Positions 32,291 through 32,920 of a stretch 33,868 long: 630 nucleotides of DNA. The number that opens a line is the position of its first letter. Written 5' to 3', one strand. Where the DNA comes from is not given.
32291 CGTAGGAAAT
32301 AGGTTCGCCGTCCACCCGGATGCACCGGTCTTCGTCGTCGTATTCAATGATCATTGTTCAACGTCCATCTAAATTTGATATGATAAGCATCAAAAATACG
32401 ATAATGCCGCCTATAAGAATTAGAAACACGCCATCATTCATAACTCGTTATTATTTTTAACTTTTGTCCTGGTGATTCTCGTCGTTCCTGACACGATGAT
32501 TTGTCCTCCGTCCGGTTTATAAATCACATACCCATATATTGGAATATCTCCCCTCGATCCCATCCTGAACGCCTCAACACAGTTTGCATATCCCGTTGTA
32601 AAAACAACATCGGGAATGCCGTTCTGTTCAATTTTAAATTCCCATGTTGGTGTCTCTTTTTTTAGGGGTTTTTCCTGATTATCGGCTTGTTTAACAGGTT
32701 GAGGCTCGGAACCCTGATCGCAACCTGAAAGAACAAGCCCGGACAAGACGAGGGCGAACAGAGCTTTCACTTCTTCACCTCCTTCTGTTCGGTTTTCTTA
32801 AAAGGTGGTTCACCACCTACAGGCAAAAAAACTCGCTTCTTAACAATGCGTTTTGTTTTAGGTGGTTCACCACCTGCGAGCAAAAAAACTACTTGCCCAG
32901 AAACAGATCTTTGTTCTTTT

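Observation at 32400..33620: Low-GC accessory island at the prophage right end: lipoprotein plus two paralogous RHH proteins and GGTGG(N4)CCACC palindromes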

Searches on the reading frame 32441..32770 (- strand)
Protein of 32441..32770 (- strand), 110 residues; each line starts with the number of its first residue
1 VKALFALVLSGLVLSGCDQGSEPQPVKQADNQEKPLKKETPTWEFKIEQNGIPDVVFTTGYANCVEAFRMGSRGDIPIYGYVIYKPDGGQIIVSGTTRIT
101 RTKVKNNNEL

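Call 15: search_protein_families(library=pfam, max_evalue=1, proteins=[window:32441-32770:-])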
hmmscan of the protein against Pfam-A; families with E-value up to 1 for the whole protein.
seq(110 aa): 0 families

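Call 16: search_protein_families(library=phrogs, max_evalue=1, proteins=[window:32441-32770:-])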
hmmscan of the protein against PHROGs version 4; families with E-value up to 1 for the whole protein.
seq(110 aa): 7 families
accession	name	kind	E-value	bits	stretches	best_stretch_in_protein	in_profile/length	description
phrog_812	-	lysis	0.0017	19.5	1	1-50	1-52/102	Rz-like spanin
phrog_6360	-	unknown function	0.0069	17.6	1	1-35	1-34/122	-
phrog_25688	-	tail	0.0099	16.6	1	77-106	48-77/190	tail assembly chaperone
phrog_1119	-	moron, auxiliary metabolic gene and host takeover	0.013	16.9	1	1-34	1-33/78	Cor superinfection exclusion protein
phrog_16585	-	unknown function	0.12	13.9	1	6-49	5-48/108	-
phrog_6073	-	lysis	0.12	13.7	1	1-22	1-22/67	Rz-like spanin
phrog_902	-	unknown function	0.2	13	1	1-31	8-29/118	-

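Call 50: find_homologous_proteins(query=window:32441-32770:-, max_evalue=0.01)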
Query seq(110 aa) (110 aa): 27 proteins with E <= 0.01 among 34 candidates.
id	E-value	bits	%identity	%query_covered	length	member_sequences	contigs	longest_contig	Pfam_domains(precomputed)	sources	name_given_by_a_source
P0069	1.8e-67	242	99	100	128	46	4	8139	-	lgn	-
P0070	1.1e-62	226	94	100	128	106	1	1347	-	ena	-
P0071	3.9e-61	221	92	100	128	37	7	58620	-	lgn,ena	-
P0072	5.6e-61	221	92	100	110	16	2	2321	-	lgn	-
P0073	4.3e-59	215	93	100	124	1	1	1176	-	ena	-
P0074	1.5e-58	213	89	100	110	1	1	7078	-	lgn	-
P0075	1.5e-58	213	92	100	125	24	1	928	-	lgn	-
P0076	4.4e-58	211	92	95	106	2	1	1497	-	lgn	-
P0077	5.4e-58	211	90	100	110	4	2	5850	-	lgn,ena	-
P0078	5.5e-58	211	89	100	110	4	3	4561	-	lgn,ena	-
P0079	2.3e-53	196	88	100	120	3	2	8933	-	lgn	-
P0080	7.5e-52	191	82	100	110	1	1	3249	-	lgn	-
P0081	7.2e-47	175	78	100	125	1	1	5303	-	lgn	-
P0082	2.3e-45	171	78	100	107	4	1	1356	-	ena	-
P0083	4.5e-45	170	77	100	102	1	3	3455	-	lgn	-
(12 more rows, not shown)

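Call 53: search_protein_families(library=padloc, max_evalue=0.1, proteins=[window:32441-32770:-])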
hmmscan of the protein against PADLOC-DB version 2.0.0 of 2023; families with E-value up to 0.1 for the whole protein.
seq(110 aa): 0 families

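Call 54: search_protein_families(library=ncbifam, max_evalue=0.1, proteins=[window:32441-32770:-])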
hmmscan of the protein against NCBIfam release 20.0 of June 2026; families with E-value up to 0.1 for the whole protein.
seq(110 aa): 2 families
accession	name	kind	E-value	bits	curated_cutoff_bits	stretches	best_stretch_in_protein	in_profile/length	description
NF047408.1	SA0632_fam_LP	equivalog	0.045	13.4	70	1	2-39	3-44/68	SA0632 family lipoprotein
TIGR02722.1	lp_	equivalog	0.059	13.4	110.55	1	5-60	5-59/189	penicillin-binding protein activator LpoB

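Call 60: predict_structure(alignment_id=A3)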
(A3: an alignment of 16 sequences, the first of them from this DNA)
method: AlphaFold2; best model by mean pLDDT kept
length: 110 residues; sequences in the alignment: 16
mean_pLDDT: 70.2   pTM: 0.55
mean pLDDT of the five models: 70.2, 68.4, 65.4, 64.7, 63.7
residues with pLDDT >= 90: 34; 70-90: 31; 50-70: 10; < 50: 35
segments of 3 or more residues with pLDDT < 50: 1-31
pLDDT, mean of each block of 10 residues (from residue 1): 42 33 42 55 92 88 83 90 89 92 67
secondary structure, 60 per line:
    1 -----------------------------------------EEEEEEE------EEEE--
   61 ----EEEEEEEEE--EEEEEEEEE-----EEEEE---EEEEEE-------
elements in order: E42-48 E55-58 E65-73 E76-84 E90-94 E98-103

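Call 63: fold_search(model_id=the predicted structure, library=pdb)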
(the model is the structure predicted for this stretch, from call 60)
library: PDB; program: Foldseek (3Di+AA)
matches with E <= 10: 450; with E <= 0.001: 0
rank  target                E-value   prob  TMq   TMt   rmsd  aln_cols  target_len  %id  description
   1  2xhc                  8.0e-01  0.04  0.14  0.06  15.8       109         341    6  Crystal Structure of Thermotoga maritima N-utilization Substance G (NusG) (released 2011-06-29)
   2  8xk2_D                1.0e+00  0.04  0.14  0.13  14.5        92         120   10  A neutralizing nanobody VHH60 against wt SARS-CoV-2 (released 2024-07-10)
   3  4uwq_K                1.1e+00  0.09  0.19  0.18  13.3        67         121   18  Crystal structure of the disulfide-linked complex of the thiosulfodyrolase SoxB with the carrier-protein SoxYZ from Th (released 2015-12-09)
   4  8xk2_B                1.1e+00  0.03  0.14  0.13  15.0        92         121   10  A neutralizing nanobody VHH60 against wt SARS-CoV-2 (released 2024-07-10)
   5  2ra2_F                1.2e+00  0.18  0.25  0.41   7.6        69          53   12  X-Ray structure of the Q7CPV8 protein from Salmonella typhimurium at the resolution 1.9 A. Northeast Structural Genomi (released 2007-10-09)
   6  7t2b_D                1.4e+00  0.03  0.14  0.10  12.2        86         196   12  Crystal structure of the 5F TCR in complex with HLA-DP4-Ply (released 2022-12-28)
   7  8gvg_A                1.4e+00  0.04  0.15  0.09  11.0        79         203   15  The complex between public TCR TD08 and HLA-A24 bound to HIV-1 Nef138-8 (2F) peptide (released 2022-10-19)
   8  8th3_B                1.5e+00  0.03  0.14  0.15  13.1        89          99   11  Structure of AT118-H Nanobody Antagonist in Complex with the Angiotensin II Type I Receptor (released 2024-05-22)
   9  2mqh_MODEL_1_A        1.7e+00  0.04  0.13  0.19  12.0        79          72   16  Solution structure of the Chlamydomonas reinhardtii NAB1 cold shock domain, CSD1 (released 2015-05-06)
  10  9f91_I                1.8e+00  0.44  0.26  0.38   2.6        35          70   14  Crystal structure of a designed Respiratory Syncytial Virus immunogen in complex with RSV90 fab (released 2025-05-21)
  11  7edx_S                1.8e+00  0.08  0.19  0.16  12.0        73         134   14  p53-bound TFIID-based core PIC on HDM2 promoter (released 2021-05-05)
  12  8ee2_C                1.8e+00  0.05  0.17  0.17  13.7        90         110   11  Crystal Structure of Nanobody VHH219 Bound to Its Antigen PA14 Cif (released 2023-09-13)
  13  9ukm_A                1.9e+00  0.15  0.25  0.08   8.9        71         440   14  Cryo-EM structure of bacteriophage P1 head (released 2025-10-22)
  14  5yzg_Y                1.9e+00  0.06  0.22  0.14  16.3       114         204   11  The Cryo-EM Structure of Human Catalytic Step I Spliceosome (C complex) at 4.1 angstrom resolution (released 2018-08-08)
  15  7eg8_S                2.0e+00  0.08  0.18  0.18  11.3        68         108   13  TFIID-based core PIC on PUMA promoter (released 2021-05-05)
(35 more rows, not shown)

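Call 64: fold_search(model_id=the predicted structure, library=viral)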
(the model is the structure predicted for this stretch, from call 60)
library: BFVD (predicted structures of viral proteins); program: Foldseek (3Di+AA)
matches with E <= 10: 684; with E <= 0.001: 0
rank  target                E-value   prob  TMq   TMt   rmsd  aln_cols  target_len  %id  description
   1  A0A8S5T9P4            5.2e-02  0.98  0.38  0.57   4.1        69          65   22  Uncharacterized protein [Siphoviridae sp. ctGz830]
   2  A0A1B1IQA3            9.2e-02  0.18  0.18  0.14  18.2       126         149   16  (no name in the UniProt tables at hand)
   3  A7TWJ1                1.2e-01  0.75  0.31  0.14   8.7        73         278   20  Portal protein [Staphylococcus phage tp310-2]
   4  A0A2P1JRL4            1.6e-01  0.16  0.20  0.13  16.9       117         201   10  C2H2-type domain-containing protein [Mycobacterium phage Jeon]
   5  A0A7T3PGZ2            2.0e-01  0.28  0.22  0.29   9.7        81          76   12  Uncharacterized protein [Achromobacter phage vB_AchrS_AchV4]
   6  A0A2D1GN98            2.5e-01  0.23  0.23  0.17  15.1        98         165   16  (no name in the UniProt tables at hand)
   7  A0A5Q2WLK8            2.8e-01  0.63  0.28  0.44   6.5        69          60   14  (no name in the UniProt tables at hand)
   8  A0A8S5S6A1            3.1e-01  0.28  0.24  0.31   6.9        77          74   16  Uncharacterized protein [Myoviridae sp. ct1ba2]
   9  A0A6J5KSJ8            3.3e-01  0.47  0.30  0.38   6.1        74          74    8  Uncharacterized protein [uncultured Caudovirales phage]
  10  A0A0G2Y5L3            3.3e-01  0.10  0.19  0.09  19.8       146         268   12  Uncharacterized protein [Acanthamoeba polyphaga mimivirus]
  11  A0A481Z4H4            3.7e-01  0.12  0.20  0.11  18.2       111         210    9  Uncharacterized protein [Pithovirus LCPAC101]
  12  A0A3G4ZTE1            3.9e-01  0.08  0.18  0.11  18.8       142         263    9  Chromosomal protein MC1 domain-containing protein [Edafosvirus sp.]
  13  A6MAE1                4.2e-01  0.25  0.25  0.06  19.9        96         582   12  Gp076 [Lactococcus phage KSY1]
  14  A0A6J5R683            4.4e-01  0.41  0.30  0.06   9.8        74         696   12  COG4695 Phage-related protein [uncultured Caudovirales phage]
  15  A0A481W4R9            4.4e-01  0.25  0.26  0.25  13.7        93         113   10  Uncharacterized protein [Pseudomonas phage Psa21]
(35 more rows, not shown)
